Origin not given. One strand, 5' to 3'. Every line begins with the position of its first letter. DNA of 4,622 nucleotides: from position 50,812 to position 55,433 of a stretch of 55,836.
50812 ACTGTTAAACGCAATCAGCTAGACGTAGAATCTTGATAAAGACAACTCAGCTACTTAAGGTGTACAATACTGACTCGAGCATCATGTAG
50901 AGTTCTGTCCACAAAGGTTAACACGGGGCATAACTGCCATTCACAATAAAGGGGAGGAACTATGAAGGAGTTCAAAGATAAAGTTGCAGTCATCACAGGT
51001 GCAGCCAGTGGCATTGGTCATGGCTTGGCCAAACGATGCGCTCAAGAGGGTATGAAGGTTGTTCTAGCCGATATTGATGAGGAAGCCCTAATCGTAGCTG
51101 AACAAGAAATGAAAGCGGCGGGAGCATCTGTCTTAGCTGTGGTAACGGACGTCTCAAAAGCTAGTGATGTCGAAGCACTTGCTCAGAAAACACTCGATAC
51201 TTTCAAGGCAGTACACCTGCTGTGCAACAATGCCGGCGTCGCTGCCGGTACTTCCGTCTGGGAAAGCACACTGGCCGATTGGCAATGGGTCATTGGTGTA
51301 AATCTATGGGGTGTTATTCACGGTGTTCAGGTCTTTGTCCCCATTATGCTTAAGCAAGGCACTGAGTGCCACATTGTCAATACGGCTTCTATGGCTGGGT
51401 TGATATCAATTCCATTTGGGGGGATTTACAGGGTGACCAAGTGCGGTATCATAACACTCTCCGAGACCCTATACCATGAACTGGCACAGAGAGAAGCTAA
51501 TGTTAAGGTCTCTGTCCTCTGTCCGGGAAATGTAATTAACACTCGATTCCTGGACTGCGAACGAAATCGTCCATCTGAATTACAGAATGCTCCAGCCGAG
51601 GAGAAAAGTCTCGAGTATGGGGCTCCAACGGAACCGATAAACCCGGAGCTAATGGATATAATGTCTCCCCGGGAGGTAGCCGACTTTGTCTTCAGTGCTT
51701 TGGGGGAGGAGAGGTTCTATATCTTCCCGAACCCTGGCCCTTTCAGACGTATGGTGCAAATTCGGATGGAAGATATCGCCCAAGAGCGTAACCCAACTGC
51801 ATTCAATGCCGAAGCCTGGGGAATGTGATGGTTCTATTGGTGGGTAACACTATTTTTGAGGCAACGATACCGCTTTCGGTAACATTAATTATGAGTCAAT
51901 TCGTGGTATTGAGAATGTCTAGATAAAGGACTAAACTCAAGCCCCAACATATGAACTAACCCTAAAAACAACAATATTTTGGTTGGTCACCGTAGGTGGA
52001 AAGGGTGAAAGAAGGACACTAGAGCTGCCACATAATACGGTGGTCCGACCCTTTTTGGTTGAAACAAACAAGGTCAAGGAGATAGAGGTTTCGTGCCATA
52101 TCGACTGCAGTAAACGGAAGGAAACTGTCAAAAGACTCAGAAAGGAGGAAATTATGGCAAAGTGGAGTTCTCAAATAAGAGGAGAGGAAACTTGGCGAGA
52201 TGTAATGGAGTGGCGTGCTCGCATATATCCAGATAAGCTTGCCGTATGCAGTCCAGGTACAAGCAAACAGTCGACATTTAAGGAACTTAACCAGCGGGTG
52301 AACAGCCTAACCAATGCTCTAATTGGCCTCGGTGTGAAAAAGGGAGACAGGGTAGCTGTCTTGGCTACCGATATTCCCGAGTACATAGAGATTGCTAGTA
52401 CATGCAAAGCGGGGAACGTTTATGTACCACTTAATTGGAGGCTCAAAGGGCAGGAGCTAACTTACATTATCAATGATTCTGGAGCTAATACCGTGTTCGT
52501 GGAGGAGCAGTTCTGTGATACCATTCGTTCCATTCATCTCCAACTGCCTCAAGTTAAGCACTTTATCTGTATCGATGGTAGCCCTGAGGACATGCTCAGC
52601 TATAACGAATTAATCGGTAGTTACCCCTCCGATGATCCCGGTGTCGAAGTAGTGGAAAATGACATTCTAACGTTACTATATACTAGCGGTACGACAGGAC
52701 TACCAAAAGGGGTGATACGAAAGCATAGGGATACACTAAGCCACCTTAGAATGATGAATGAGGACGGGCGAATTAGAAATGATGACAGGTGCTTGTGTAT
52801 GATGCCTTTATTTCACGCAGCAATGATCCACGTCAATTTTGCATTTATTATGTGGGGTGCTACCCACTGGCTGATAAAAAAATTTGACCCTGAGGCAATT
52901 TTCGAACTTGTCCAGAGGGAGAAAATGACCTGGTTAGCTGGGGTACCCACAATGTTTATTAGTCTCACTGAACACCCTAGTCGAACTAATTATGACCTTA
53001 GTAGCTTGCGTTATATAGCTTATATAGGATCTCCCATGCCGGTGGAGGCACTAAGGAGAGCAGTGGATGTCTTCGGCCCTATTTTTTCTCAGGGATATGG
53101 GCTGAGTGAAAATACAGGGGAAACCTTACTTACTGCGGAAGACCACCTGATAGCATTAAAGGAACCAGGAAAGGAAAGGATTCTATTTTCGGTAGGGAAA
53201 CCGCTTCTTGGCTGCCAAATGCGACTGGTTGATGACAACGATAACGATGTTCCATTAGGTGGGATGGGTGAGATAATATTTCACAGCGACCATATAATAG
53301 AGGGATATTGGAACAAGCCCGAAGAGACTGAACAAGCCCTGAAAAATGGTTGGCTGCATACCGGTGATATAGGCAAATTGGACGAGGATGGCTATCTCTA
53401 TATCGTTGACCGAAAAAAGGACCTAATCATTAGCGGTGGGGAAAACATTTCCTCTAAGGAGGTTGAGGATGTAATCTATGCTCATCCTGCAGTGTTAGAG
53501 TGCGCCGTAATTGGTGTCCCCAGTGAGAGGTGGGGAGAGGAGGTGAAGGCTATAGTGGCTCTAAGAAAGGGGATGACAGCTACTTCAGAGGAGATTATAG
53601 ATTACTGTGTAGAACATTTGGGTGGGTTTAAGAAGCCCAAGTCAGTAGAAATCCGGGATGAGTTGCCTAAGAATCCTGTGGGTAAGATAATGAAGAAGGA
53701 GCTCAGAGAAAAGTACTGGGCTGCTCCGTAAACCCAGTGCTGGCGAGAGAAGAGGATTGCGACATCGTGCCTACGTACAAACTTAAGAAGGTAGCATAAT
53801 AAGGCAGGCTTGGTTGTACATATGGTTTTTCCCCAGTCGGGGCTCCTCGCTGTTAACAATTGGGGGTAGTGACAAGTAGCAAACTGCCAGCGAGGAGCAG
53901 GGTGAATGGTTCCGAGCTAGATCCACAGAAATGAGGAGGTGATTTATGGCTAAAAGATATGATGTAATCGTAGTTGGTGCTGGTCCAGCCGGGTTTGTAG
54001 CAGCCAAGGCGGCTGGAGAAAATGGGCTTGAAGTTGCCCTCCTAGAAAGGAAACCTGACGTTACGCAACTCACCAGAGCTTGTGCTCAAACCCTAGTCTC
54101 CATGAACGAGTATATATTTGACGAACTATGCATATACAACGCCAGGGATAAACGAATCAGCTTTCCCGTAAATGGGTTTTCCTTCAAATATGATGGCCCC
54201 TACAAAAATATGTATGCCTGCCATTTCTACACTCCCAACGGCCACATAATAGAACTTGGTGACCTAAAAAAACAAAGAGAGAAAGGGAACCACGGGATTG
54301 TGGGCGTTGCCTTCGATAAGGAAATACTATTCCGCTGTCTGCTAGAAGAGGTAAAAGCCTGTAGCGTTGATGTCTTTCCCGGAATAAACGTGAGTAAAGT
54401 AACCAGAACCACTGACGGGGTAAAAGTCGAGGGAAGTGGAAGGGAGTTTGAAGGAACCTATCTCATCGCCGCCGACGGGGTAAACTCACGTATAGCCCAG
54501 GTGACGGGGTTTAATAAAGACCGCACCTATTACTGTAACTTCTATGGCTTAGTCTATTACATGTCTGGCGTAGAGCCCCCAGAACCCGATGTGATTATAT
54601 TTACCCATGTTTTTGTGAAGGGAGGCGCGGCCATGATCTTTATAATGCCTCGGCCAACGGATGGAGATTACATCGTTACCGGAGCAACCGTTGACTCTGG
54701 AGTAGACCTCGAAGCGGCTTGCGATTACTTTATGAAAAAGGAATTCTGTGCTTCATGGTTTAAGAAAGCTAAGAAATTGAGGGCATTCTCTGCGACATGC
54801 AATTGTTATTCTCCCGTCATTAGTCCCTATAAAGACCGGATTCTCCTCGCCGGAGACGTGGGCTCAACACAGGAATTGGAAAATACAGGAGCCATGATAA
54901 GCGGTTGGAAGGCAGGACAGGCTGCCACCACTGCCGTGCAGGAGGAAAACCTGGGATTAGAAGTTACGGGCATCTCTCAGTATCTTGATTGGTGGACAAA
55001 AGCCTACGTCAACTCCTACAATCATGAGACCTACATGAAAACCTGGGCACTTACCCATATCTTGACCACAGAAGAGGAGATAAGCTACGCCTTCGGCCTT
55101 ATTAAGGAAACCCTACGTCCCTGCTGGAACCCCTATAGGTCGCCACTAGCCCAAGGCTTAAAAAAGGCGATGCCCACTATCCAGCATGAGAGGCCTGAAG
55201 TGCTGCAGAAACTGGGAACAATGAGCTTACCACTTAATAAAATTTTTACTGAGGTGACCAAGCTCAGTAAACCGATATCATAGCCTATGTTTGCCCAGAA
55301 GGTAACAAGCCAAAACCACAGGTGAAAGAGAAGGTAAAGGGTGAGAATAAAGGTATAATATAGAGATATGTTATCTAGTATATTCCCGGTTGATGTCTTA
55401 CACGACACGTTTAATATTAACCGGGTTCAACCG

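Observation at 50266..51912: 1.65-kb cassette bounded by near-identical 72-bp inverted repeats and carrying an SDR gene instead of a transposase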

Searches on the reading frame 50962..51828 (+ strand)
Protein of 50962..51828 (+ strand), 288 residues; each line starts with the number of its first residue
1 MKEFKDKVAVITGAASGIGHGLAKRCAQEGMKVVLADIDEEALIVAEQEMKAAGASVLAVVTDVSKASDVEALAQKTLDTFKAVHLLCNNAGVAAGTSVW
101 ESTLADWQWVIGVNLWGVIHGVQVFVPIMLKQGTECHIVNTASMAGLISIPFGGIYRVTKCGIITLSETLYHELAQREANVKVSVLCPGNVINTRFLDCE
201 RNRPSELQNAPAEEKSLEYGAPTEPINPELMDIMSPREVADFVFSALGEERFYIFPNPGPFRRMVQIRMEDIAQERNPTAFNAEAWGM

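Call 10: search_protein_families(library=ncbifam, proteins=[window:50962-51828:+], max_evalue=1)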
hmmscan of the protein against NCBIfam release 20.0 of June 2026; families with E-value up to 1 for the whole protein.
window:50962-51828:+ (288 aa): 234 families (the best 25 are shown)
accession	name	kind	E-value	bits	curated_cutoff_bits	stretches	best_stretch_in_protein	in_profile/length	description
NF004843.0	PRK06194.1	equivalog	1.4e-104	349.6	308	1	1-280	1-277/295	hypothetical protein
NF004196.0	PRK05650.1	equivalog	9.5e-57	192.1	297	1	9-257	5-235/272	SDR family oxidoreductase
NF004529.0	PRK05876.1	equivalog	7.8e-49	166.6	338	1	1-276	1-265/275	short chain dehydrogenase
NF004514.1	PRK05855.1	equivalog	1.7e-46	159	455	1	2-197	309-501/578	SDR family oxidoreductase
NF005881.0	PRK07832.1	equivalog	2.5e-46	158.1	296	1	2-191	5-193/287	SDR family oxidoreductase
NF045814.1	HdxpentlteDhPtlF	equivalog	8.4e-45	153.4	450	2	11-191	1-181/247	1-deoxy-11-beta-hydroxypentalenate dehydrogenase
NF005559.1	PRK07231.1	subfamily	7.5e-44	150.1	215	1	4-199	2-193/249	glucose 1-dehydrogenase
NF004818.0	PRK06172.1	equivalog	2.7e-42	144.8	336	1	1-199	2-197/253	SDR family oxidoreductase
NF004198.0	PRK05653.1-3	equivalog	8.5e-41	140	296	1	2-191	3-189/248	3-oxoacyl-ACP reductase FabG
NF004791.0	PRK06138.1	equivalog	1.3e-39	136.1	312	1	3-195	2-190/252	SDR family oxidoreductase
TIGR03971.1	SDR_subfam_1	subfamily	2.4e-39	135.3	300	1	4-244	1-247/271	mycofactocin-coupled SDR family oxidoreductase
NF009093.0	PRK12429.1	subfamily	4e-39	134.5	258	1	4-197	3-192/259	3-hydroxybutyrate dehydrogenase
TIGR02415.1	23BDH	subfamily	7.1e-39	133.7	304.35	1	7-218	1-209/254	acetoin reductase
TIGR01963.1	PHB_DH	subfamily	3.4e-38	131.3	307.05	1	7-191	2-183/255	3-hydroxybutyrate dehydrogenase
NF004825.0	PRK06181.1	equivalog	4.1e-37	127.9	215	1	1-193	1-190/268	SDR family oxidoreductase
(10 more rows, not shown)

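Call 11: search_protein_families(library=pfam, proteins=[window:50962-51828:+], max_evalue=1)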
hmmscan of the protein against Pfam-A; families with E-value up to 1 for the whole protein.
window:50962-51828:+ (288 aa): 8 families
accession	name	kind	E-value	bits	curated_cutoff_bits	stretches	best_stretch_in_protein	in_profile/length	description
PF00106.31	adh_short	-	1.1e-44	152.7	26.6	1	7-195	1-185/195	short chain dehydrogenase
PF13561.12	adh_short_C2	-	9.3e-34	117.5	27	1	13-196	1-180/236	Enoyl-(Acyl carrier protein) reductase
PF08659.16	KR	-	1.8e-08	34.9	22.6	1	10-152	4-145/180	KR domain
PF02737.24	3HCDH_N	-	0.00082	19.8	22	1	8-55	2-47/180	3-hydroxyacyl-CoA dehydrogenase, NAD binding domain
PF13649.12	Methyltransf_25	-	0.0078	17.3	27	1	17-68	5-59/97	Methyltransferase domain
PF02719.21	Polysacc_synt_2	-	0.0085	15.7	20.2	1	10-75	2-74/293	Polysaccharide biosynthesis protein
PF24217.1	DUF7436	-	0.066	13.6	34.2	1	40-84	14-58/153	Family of unknown function (DUF7436)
PF02254.24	TrkA_N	-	0.15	12.8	23.8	1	15-90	6-72/116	TrkA-N domain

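Call 12: find_encoding_contigs(protein=window:50962-51828:+, flank=10000, max_places=10)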
Protein window:50962-51828:+ (288 aa): no gene with exactly this product is on record in the collection.

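Call 35: find_homologous_proteins(query=window:50962-51828:+, max_evalue=1e-40)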
Query window:50962-51828:+ (288 aa): 7901 proteins with E <= 1e-40 among 8000 candidates; the best 120 are listed.
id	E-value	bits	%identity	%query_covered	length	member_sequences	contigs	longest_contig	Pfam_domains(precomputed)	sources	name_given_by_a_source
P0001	9.6e-189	644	100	100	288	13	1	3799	PF08659.17,PF13561.13,PF00106.32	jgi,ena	jgi:NAD(P)-dependent dehydrogenase (short-subunit alcohol dehydrogenase family)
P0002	1.4e-163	561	88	100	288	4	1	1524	PF08659.17,PF13561.13,PF00106.32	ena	-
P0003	5.8e-134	464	88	82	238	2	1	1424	PF08659.17,PF13561.13,PF00106.32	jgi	-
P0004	8.6e-124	430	72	97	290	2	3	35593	PF08659.17,PF13561.13,PF00106.32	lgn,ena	-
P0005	2.3e-120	419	71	97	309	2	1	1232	PF08659.17,PF13561.13,PF00106.32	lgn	-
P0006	4.5e-120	418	69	97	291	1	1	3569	PF08659.17,PF13561.13,PF00106.32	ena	-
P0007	9.5e-120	417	69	97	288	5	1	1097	PF08659.17,PF13561.13,PF00106.32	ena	-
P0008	2.1e-119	416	70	97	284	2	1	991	PF08659.17,PF13561.13,PF00106.32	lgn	-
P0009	6.6e-119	414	70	97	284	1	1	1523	PF08659.17,PF13561.13,PF00106.32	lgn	-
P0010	9.6e-119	414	70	97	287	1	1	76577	PF08659.17,PF13561.13,PF00106.32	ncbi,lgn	-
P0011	1.2e-117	410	68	97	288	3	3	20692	PF08659.17,PF13561.13,PF00106.32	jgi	-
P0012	2.6e-117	409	67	97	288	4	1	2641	PF08659.17,PF13561.13,PF00106.32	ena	-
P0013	4.9e-117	408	69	97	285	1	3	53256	PF08659.17,PF13561.13,PF00106.32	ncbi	ncbi:1-deoxy-11-beta-hydroxypentalenate dehydrogenase [subsurface metagenome]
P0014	5.0e-117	408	69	97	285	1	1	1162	PF08659.17,PF13561.13,PF00106.32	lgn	-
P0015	1.2e-116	407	69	97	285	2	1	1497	PF08659.17,PF13561.13,PF00106.32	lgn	-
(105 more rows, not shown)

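Call 36: find_encoding_contigs(protein=P0001, flank=10000, max_places=10)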
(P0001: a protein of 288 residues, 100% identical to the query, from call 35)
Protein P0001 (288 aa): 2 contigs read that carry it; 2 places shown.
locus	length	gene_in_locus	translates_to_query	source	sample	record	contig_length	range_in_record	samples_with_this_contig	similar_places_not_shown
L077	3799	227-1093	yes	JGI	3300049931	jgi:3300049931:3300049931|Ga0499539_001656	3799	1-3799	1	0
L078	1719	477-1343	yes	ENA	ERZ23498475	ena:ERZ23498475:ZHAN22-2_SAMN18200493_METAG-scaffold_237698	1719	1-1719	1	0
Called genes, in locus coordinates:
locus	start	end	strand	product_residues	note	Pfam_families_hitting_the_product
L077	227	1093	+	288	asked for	PF00106:adh_short, PF08659:KR, PF13561:adh_short_C2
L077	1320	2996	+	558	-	PF00501:AMP-binding, PF13193:AMP-binding_C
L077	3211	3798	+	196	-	?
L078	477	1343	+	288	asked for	PF00106:adh_short, PF08659:KR, PF13561:adh_short_C2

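Call 37: find_encoding_contigs(protein=P0002, flank=10000, max_places=6)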
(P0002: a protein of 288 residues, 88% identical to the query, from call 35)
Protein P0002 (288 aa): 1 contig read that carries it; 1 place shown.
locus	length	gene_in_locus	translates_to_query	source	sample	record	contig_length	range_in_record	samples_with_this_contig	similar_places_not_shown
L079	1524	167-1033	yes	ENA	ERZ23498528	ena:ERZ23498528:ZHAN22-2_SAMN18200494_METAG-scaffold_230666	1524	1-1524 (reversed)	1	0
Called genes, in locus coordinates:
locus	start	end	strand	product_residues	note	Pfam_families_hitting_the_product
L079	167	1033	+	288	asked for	PF00106:adh_short, PF08659:KR, PF13561:adh_short_C2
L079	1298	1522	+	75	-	?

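Call 38: find_encoding_contigs(protein=P0004, flank=8000, max_places=4)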
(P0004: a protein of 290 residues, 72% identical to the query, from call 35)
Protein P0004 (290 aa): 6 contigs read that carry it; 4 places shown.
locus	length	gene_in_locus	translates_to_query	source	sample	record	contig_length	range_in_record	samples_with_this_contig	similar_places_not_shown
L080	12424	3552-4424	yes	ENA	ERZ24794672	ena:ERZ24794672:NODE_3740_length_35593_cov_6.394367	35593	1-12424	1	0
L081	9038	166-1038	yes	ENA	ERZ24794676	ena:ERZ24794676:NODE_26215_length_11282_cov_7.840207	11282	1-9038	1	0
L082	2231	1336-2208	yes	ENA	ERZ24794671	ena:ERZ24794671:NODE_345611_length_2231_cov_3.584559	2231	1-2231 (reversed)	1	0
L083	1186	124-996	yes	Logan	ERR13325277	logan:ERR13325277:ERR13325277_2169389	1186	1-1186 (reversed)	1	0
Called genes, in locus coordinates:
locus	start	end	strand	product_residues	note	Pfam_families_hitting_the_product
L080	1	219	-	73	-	?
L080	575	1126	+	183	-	-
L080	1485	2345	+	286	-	PF12797:Fer4_2 (faint), PF00037:Fer4 (weak), PF13237:Fer4_10 (weak), PF12838:Fer4_7, PF13187:Fer4_9 (weak)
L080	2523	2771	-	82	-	-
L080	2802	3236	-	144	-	-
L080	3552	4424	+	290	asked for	PF00106:adh_short, PF08659:KR, PF13561:adh_short_C2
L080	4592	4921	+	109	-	PF08271:Zn_Ribbon_TF (faint)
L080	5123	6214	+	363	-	PF02958:EcKL, PF01636:APH, PF02958:EcKL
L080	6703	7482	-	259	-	PF01869:BcrAD_BadFG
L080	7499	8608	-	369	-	PF06050:HGD-D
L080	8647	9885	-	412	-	PF06050:HGD-D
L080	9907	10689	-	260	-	PF01869:BcrAD_BadFG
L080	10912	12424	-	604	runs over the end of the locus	PF00496:SBP_bac_5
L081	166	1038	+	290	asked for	PF00106:adh_short, PF08659:KR, PF13561:adh_short_C2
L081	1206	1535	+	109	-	PF08271:Zn_Ribbon_TF (faint)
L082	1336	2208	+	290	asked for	PF00106:adh_short, PF08659:KR, PF13561:adh_short_C2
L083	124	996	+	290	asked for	PF00106:adh_short, PF08659:KR, PF13561:adh_short_C2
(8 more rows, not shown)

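Call 42: find_encoding_contigs(protein=P0003, flank=10000, max_places=6)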
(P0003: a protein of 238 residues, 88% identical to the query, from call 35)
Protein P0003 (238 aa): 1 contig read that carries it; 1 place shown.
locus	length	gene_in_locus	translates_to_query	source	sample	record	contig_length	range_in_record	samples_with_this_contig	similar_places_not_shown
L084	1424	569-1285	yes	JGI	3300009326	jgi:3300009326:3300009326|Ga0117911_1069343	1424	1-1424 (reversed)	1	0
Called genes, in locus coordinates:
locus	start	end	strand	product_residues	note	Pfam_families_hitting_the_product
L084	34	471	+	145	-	PF00106:adh_short (weak)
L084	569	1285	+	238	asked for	PF00106:adh_short, PF08659:KR, PF13561:adh_short_C2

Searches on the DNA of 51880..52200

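Call 75: search_rna_families(source=window, start=51880, end=52200, threshold=evalue, max_evalue=1)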
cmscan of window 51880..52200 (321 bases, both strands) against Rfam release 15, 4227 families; matches with E-value up to 1: 0.
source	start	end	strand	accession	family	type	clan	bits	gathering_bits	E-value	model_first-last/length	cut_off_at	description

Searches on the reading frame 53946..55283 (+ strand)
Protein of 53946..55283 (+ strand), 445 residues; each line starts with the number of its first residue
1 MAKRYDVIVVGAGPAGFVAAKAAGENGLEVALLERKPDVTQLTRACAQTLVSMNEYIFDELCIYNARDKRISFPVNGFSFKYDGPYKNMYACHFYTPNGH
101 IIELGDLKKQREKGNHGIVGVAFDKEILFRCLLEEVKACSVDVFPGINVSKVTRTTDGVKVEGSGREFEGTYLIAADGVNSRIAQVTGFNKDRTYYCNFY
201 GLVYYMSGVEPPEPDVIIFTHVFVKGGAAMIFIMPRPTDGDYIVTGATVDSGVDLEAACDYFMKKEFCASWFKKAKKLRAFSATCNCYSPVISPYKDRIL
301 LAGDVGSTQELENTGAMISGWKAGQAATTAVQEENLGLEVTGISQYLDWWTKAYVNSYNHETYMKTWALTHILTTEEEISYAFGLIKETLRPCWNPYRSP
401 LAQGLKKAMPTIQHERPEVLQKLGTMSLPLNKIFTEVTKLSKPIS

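Call 10: search_protein_families(library=ncbifam, proteins=[window:53946-55283:+], max_evalue=1)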
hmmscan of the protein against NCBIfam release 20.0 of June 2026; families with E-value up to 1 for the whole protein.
window:53946-55283:+ (445 aa): 150 families (the best 25 are shown)
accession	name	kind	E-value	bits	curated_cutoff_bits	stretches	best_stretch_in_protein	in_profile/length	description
TIGR02032.1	GG-red-SF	subfamily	1.6e-21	77.3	158.8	1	5-331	1-297/297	geranylgeranyl reductase family protein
NF005612.0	PRK07364.1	equivalog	1.3e-10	40.4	487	2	3-68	17-82/415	FAD-dependent hydroxylase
TIGR00275.1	TIGR00275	subfamily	5.7e-10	38.6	183.8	2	7-40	1-34/401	aminoacetone oxidase family FAD-binding enzyme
NF006593.0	PRK09126.1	equivalog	1.4e-09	37.4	420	2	2-38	2-38/393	5-demethoxyubiquinol-8 5-hydroxylase UbiM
NF004829.0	PRK06183.1-3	subfamily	1.9e-09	36.8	390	1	2-46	6-50/520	bifunctional 3-(3-hydroxy-phenyl)propionate/3-hydroxycinnamic acid hydroxylase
NF005313.0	PRK06847.1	subfamily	3.1e-09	36.3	372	2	93-187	76-169/375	hypothetical protein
NF005303.0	PRK06834.1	subfamily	1e-08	34.2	625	2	5-62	4-60/488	hypothetical protein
NF005691.0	PRK07494.1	equivalog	1.1e-08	34.1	459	1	3-46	7-49/404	UbiH/UbiF family hydroxylase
NF041160.1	DGGPL_Thplmales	equivalog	1.2e-08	34.3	780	1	4-46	3-44/396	digeranylgeranylglycerophospholipid reductase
TIGR01988.1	Ubi-OHases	subfamily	1.9e-08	33.6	224.65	1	6-197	1-181/387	ubiquinone biosynthesis hydroxylase, UbiH/UbiF/VisC/COQ6 family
TIGR02023.1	BchP-ChlP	subfamily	3.2e-08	33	343.3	2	5-36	1-32/388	geranylgeranyl diphosphate reductase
TIGR01350.1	lipoamide_DH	equivalog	1.4e-07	30.6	408.8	1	5-36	2-33/461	dihydrolipoyl dehydrogenase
NF006002.0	PRK08132.1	subfamily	1.4e-07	30.3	416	2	3-53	24-74/552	FAD-dependent oxidoreductase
NF004780.0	PRK06126.1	subfamily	2.3e-07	29.5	445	2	4-54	8-58/552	hypothetical protein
NF033145.1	rif_monoox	equivalog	4.2e-07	29.2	800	2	6-47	2-43/472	rifampin monooxygenase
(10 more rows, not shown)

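Call 11: search_protein_families(library=pfam, proteins=[window:53946-55283:+], max_evalue=1)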
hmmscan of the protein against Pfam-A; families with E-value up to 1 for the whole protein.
window:53946-55283:+ (445 aa): 14 families
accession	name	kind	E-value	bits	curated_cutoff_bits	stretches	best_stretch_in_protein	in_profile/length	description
PF01494.25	FAD_binding_3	-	1.7e-13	51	22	1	5-215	2-198/349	FAD binding domain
PF07992.20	Pyr_redox_2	-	2.5e-09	37.4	26.1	1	5-195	1-125/291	Pyridine nucleotide-disulphide oxidoreductase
PF03486.20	HI0933_like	-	2.6e-09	37.3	50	1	6-39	2-35/244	HI0933-like protein Rossmann domain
PF12831.13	FAD_oxidored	-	1.7e-07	31.3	27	1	6-39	1-34/416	FAD dependent oxidoreductase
PF00890.30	FAD_binding_2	-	6.7e-07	29.3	20.4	1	6-48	1-42/414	FAD binding domain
PF01266.30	DAO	-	8.5e-07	29.2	27.9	1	6-40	1-35/353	FAD dependent oxidoreductase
PF13738.12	Pyr_redox_3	-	6.7e-06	26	30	1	8-41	1-35/305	Pyridine nucleotide-disulphide oxidoreductase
PF13450.12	NAD_binding_8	-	3.5e-05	24.4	21.9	1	9-39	1-31/68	NAD(P)-binding Rossmann-like domain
PF01134.28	GIDA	-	3.8e-05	23.4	22.1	1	6-42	1-31/391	Glucose inhibited division protein A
PF01946.23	Thi4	-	7.4e-05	22.5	26.2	1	5-36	18-50/235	Thi4 family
PF05834.18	Lycopene_cycl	-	0.00062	19.4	23.4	1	6-39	1-36/380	Lycopene cyclase protein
PF01262.27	AlaDh_PNT_C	-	0.0042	17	23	1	6-49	30-74/214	Alanine dehydrogenase/PNT, C-terminal domain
PF00070.33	Pyr_redox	-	0.0082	17.1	22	1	7-49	2-45/82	Pyridine nucleotide-disulphide oxidoreductase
PF04820.20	Trp_halogenase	-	0.18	11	21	0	6-34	1-33/458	Tryptophan halogenase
